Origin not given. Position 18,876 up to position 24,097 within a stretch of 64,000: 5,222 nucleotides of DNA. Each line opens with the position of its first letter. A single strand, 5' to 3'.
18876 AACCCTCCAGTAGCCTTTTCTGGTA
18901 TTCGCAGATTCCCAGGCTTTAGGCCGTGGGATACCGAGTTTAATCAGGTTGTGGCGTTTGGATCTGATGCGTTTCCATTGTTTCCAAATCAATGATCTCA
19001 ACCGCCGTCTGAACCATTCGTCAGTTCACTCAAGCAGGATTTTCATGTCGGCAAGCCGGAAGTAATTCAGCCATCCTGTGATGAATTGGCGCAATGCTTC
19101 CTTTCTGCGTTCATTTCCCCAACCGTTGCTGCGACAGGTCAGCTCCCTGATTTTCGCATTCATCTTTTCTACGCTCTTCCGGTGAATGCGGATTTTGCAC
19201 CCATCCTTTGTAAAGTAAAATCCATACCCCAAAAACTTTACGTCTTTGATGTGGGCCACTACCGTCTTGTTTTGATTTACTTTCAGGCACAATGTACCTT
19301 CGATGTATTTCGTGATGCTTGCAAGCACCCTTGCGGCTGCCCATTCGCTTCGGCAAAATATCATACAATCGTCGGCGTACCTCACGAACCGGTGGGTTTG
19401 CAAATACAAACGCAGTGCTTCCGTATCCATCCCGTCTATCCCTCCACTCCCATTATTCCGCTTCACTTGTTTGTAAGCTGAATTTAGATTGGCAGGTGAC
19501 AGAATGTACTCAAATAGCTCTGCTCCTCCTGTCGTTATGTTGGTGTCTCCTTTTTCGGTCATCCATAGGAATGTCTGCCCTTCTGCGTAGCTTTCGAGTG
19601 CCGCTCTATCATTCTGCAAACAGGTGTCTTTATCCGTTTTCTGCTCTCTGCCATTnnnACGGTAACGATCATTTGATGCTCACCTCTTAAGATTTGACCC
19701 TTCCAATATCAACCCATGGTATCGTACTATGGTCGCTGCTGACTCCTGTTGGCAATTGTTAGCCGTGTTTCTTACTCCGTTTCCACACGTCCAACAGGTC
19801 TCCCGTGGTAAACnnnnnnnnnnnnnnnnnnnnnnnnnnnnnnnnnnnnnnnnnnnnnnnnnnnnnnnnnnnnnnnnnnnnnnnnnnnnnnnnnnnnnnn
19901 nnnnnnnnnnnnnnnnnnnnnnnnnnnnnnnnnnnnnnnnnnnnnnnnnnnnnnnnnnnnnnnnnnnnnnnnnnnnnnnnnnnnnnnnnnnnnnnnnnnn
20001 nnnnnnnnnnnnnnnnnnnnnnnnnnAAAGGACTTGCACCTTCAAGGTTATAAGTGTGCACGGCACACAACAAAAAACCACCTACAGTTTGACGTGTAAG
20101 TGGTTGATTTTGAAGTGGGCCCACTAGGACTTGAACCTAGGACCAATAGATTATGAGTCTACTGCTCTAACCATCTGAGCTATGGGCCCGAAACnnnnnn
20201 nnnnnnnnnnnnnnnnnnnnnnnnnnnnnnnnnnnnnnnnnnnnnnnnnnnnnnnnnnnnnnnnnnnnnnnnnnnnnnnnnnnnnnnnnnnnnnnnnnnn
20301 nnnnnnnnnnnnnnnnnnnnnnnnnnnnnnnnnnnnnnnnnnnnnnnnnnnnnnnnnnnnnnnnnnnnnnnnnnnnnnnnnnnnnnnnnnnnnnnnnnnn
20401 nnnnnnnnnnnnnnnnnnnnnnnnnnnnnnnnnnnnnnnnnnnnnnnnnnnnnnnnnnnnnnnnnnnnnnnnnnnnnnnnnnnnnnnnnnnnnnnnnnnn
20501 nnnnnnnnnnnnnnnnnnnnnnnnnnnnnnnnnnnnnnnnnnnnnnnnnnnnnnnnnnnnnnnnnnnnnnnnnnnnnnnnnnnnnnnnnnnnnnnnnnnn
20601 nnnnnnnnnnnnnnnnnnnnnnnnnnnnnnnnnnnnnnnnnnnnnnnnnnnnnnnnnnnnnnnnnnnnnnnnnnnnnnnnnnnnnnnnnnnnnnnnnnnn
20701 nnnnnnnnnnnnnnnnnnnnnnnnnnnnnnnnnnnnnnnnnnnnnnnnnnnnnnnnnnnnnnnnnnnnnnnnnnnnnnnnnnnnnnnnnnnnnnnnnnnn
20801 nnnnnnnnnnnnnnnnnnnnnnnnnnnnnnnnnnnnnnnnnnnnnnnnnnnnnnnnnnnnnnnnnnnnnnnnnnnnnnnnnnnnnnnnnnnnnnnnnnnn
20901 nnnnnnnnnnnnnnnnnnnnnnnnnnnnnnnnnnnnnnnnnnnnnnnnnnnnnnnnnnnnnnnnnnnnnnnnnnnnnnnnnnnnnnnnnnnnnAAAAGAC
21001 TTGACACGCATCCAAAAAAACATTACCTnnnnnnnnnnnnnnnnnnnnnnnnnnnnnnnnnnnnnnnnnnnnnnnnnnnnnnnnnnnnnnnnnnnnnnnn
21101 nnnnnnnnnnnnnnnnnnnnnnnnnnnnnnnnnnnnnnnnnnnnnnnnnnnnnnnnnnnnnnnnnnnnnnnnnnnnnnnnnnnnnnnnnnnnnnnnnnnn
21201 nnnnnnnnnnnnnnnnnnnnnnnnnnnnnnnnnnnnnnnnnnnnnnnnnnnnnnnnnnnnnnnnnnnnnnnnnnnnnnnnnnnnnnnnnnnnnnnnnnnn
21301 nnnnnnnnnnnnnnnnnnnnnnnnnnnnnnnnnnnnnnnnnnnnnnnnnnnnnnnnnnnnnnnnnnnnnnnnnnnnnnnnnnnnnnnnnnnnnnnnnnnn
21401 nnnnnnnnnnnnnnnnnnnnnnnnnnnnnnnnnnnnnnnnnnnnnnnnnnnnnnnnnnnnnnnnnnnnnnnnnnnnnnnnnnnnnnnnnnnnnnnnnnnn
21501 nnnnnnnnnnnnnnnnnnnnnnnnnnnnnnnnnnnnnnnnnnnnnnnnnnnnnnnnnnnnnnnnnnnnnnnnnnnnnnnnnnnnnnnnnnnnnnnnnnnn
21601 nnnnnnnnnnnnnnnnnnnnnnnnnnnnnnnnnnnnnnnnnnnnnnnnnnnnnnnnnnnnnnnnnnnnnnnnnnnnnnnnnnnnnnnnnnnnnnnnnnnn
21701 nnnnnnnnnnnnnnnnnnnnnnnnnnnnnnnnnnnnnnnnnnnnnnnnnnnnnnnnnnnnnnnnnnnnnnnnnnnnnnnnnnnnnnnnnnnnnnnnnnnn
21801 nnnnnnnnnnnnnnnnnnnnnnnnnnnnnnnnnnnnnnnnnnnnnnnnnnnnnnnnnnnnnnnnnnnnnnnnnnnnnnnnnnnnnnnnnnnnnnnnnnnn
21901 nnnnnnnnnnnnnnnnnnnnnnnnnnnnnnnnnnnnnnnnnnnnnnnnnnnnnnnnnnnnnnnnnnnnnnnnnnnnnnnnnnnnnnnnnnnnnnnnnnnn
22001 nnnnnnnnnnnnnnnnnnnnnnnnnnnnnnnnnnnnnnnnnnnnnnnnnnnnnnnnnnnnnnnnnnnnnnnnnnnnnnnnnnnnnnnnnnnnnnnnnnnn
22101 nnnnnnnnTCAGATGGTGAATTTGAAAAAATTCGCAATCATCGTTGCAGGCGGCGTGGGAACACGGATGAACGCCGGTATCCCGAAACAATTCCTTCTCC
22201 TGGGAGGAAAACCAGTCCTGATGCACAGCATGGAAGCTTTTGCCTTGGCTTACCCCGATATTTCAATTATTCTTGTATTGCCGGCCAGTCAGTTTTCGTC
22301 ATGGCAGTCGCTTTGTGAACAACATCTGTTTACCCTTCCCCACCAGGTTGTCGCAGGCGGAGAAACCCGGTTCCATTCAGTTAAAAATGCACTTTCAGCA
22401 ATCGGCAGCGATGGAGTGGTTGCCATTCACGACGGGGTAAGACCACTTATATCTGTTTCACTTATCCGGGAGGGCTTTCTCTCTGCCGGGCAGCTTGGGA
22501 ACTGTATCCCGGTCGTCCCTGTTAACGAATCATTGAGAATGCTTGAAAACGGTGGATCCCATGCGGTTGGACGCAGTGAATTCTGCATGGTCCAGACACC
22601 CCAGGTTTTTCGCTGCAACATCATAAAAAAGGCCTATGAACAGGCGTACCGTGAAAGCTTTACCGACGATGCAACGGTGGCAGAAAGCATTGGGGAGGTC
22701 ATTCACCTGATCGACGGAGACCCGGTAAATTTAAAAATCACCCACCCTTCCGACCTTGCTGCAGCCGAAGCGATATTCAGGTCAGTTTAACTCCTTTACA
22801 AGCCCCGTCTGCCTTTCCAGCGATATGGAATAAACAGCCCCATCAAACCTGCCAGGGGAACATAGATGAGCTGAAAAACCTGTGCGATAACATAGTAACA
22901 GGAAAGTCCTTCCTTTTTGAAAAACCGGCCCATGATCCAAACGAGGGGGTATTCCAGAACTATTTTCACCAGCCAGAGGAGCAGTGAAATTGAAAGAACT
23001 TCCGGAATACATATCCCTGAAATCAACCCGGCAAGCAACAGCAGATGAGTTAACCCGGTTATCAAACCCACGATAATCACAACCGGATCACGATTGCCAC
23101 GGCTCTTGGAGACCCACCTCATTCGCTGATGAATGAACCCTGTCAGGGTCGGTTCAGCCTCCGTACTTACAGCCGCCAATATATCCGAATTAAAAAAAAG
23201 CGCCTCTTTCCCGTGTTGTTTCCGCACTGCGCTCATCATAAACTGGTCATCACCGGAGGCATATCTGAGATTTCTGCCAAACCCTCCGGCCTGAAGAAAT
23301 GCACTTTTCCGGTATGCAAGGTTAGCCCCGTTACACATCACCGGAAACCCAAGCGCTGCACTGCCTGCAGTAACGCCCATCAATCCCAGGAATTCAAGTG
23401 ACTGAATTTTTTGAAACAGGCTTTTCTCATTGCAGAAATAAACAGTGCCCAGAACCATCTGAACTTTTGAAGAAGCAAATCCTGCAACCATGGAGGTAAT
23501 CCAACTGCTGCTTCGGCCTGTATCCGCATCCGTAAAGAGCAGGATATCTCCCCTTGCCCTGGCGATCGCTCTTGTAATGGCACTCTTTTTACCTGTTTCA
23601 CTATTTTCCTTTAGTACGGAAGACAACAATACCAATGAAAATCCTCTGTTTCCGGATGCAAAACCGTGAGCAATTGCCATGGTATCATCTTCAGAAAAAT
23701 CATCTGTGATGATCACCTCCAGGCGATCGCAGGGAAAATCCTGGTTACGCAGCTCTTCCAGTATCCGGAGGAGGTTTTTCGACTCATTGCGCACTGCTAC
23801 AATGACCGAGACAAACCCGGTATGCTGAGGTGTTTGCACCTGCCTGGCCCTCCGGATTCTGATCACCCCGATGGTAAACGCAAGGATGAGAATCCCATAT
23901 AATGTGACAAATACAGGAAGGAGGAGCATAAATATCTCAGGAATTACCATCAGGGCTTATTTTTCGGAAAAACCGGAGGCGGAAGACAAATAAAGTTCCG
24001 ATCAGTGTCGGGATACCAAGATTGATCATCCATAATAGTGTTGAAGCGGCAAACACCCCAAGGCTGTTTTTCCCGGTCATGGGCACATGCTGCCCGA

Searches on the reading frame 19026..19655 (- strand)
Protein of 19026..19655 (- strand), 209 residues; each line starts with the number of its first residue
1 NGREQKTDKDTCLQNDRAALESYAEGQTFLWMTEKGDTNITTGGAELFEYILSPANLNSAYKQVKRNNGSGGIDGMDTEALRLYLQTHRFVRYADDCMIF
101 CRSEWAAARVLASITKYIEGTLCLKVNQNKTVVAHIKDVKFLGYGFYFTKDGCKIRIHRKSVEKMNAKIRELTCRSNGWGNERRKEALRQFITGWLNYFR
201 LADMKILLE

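Call 12: search_protein_families(library=ncbifam, proteins=[window:19026-19655:-], max_evalue=0.001)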
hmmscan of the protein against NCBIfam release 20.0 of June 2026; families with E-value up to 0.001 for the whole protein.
window:19026-19655:- (209 aa): 4 families
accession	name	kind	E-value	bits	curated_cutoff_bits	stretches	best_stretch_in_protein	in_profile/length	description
TIGR04416.1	group_II_RT_mat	equivalog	6.2e-34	117.7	300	1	87-206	206-332/353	group II intron reverse transcriptase/maturase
NF038233.2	retron_St85_RT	exception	7e-08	32.1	235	1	87-203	168-277/289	retron St85 family RNA-directed DNA polymerase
NF041747.1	Drt3a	equivalog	7.6e-06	25.5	200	1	86-173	191-296/412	antiviral reverse transcriptase Drt3a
NF041746.1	Drt2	equivalog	5.2e-05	22.6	390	1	89-171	256-342/416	antiviral reverse transcriptase Drt2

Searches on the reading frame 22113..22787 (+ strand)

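Call 12: search_protein_families(library=ncbifam, proteins=[window:22113-22787:+], max_evalue=0.001)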
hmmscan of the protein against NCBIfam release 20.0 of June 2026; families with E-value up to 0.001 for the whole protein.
window:22113-22787:+ (225 aa): 14 families
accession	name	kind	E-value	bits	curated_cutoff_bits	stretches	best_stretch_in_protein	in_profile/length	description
NF001186.0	PRK00155.2-3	equivalog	3.9e-87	291.4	253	1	4-222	3-222/224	2-C-methyl-D-erythritol 4-phosphate cytidylyltransferase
TIGR00453.1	ispD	equivalog_domain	3.8e-54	183.4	181.3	1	8-222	2-219/219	2-C-methyl-D-erythritol 4-phosphate cytidylyltransferase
NF006899.0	PRK09382.1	equivalog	1.8e-42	145.9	417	1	7-222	8-220/387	bifunctional 2-C-methyl-D-erythritol 4-phosphate cytidylyltransferase/2-C-methyl-D-erythritol 2,4-cyclodiphosphate synthase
NF009924.0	PRK13385.1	subfamily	6.1e-40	137.2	342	1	9-223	6-224/230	2-C-methyl-D-erythritol 4-phosphate cytidylyltransferase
NF001183.0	PRK00155.1-3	subfamily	5.2e-37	127.4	166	1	6-223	2-232/237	D-ribitol-5-phosphate cytidylyltransferase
NF010936.0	PRK14356.1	equivalog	1.1e-06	27.9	666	1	5-120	5-118/456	bifunctional UDP-N-acetylglucosamine diphosphorylase/glucosamine-1-phosphate N-acetyltransferase GlmU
NF010933.0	PRK14353.1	equivalog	1.2e-06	27.4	505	1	5-119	5-118/453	bifunctional UDP-N-acetylglucosamine diphosphorylase/glucosamine-1-phosphate N-acetyltransferase GlmU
TIGR01173.1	glmU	equivalog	1.9e-06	27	366.85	1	8-119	3-111/452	bifunctional UDP-N-acetylglucosamine diphosphorylase/glucosamine-1-phosphate N-acetyltransferase GlmU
NF010932.0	PRK14352.1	equivalog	2.7e-06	26.3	611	1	7-120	8-121/488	bifunctional UDP-N-acetylglucosamine diphosphorylase/glucosamine-1-phosphate N-acetyltransferase GlmU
TIGR03310.1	matur_MocA_YgfJ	equivalog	3e-05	24.1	186.45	1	8-119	2-109/188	molybdenum cofactor cytidylyltransferase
NF010939.0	PRK14359.1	equivalog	6.4e-05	21.7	592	1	8-56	5-53/430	bifunctional UDP-N-acetylglucosamine diphosphorylase/glucosamine-1-phosphate N-acetyltransferase GlmU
NF006986.0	PRK09451.1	equivalog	0.00021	20.2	725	1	3-119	3-115/456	bifunctional UDP-N-acetylglucosamine diphosphorylase/glucosamine-1-phosphate N-acetyltransferase GlmU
NF010934.1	PRK14354.1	equivalog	0.0003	19.4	450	1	8-118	2-108/447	bifunctional UDP-N-acetylglucosamine diphosphorylase/glucosamine-1-phosphate N-acetyltransferase GlmU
NF010935.0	PRK14355.1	equivalog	0.0006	18.5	718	1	7-115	5-111/459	bifunctional UDP-N-acetylglucosamine diphosphorylase/glucosamine-1-phosphate N-acetyltransferase GlmU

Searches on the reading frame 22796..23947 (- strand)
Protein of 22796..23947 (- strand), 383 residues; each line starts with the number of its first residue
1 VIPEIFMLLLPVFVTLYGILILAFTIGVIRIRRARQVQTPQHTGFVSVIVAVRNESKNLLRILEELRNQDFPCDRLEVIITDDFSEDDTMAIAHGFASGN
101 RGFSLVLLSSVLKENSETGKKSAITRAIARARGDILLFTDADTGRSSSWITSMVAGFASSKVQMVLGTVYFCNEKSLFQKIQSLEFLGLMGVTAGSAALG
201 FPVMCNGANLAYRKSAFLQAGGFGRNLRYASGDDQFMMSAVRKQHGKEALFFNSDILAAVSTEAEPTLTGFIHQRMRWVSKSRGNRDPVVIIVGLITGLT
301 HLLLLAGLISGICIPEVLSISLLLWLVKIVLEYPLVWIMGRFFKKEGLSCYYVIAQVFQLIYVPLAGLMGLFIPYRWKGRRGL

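Call 12: search_protein_families(library=ncbifam, proteins=[window:22796-23947:-], max_evalue=0.001)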
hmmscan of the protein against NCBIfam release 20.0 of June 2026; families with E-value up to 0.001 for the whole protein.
window:22796-23947:- (383 aa): 19 families
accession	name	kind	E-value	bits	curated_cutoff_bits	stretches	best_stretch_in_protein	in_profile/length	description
TIGR03965.1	mycofact_glyco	equivalog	2.2e-20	73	280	1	35-231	66-255/467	mycofactocin biosynthesis glycosyltransferase MftF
NF041875.1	EPS_EpsD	equivalog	6.9e-18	65.1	370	1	46-230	1-180/325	exopolysaccharide biosynthesis glycosyltransferase EpsD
TIGR03937.1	PgaC_IcaA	equivalog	1.1e-17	64.1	422.3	1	6-280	4-268/407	poly-beta-1,6-N-acetyl-D-glucosamine synthase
TIGR03472.1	HpnI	equivalog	3.5e-14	52.4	310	1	7-330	8-320/373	bacteriohopanetetrol glucosamine biosynthesis glycosyltransferase HpnI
TIGR03469.1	HpnB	hypoth_equivalog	5.1e-14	52.1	379.25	1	29-166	29-169/386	hopene-associated glycosyltransferase HpnB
TIGR04242.1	nodulat_NodC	equivalog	7.6e-13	48.2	550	1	36-338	40-336/395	chitooligosaccharide synthase NodC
TIGR04283.1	glyco_like_mftF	equivalog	1.1e-11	44.7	182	1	46-183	1-123/221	TIGR04283 family arsenosugar biosynthesis glycosyltransferase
TIGR03111.1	glyc2_xrt_Gpos1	hypoth_equivalog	1.3e-11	44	363.95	1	7-187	13-193/439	TIGR03111 family XrtG-associated glycosyltransferase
NF010496.0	PRK13915.1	equivalog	5.1e-10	38.9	262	1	41-165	28-151/307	glucosyl-3-phosphoglycerate synthase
NF038302.1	EPS_HpsE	equivalog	5.1e-08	32.2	300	1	47-161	4-114/307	hormogonium polysaccharide biosynthesis glycosyltransferase HpsE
NF007482.0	PRK10073.1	equivalog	6.9e-08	31.9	423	1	43-143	5-96/334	glycosyltransferase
NF041394.1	GtaseAglG_Halo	equivalog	9.1e-08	31.7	440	1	57-235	16-185/304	glucosyl-dolichyl phosphate glucuronosyltransferase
NF007986.1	PRK10714.1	equivalog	1.4e-07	30.8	529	1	45-204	7-160/316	undecaprenyl-phosphate 4-deoxy-4-formamido-L-arabinose transferase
NF045692.1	OglycostaseCruG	equivalog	8.9e-07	28.2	600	1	10-173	6-168/386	2'-O-glycosyltransferase CruG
NF050050.1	ProtGlycPglI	equivalog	1.1e-06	28.3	500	1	45-147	3-98/306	GalNAc(5)-diNAcBac-PP-undecaprenol beta-1,3-glucosyltransferase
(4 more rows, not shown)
